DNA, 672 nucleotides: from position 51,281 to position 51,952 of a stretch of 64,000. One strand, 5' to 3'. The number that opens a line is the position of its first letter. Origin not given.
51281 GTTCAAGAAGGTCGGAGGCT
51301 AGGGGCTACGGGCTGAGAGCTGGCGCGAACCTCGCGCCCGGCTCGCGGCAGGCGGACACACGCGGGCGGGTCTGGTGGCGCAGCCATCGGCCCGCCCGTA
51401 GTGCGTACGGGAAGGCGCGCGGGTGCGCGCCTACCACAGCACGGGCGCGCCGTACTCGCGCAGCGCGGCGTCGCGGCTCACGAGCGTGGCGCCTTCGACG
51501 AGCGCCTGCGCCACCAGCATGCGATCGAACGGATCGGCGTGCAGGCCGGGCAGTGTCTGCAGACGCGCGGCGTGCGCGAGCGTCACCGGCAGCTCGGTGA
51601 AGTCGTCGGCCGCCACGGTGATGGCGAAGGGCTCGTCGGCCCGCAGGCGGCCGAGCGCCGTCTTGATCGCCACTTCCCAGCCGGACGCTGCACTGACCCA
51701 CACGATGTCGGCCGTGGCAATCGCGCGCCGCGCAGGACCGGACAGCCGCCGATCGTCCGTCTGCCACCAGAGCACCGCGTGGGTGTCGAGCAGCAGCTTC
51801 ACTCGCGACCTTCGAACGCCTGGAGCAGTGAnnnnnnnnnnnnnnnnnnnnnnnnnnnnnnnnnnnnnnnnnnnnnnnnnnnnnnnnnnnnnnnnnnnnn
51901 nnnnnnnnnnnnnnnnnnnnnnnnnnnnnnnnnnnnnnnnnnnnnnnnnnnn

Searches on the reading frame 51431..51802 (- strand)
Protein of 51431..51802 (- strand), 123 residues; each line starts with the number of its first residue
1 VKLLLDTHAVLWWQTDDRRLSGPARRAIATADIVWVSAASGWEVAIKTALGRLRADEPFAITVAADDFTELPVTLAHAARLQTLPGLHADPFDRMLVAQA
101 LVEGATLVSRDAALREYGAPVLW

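Call 18: search_protein_families(library=pfam, proteins=[window:51431-51802:-], max_evalue=0.00001)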
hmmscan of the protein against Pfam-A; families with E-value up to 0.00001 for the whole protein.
window:51431-51802:- (123 aa): 1 family
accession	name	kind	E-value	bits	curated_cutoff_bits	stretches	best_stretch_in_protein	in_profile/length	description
PF01850.27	PIN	-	8.4e-16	59.1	23.6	1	4-118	2-118/120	PIN domain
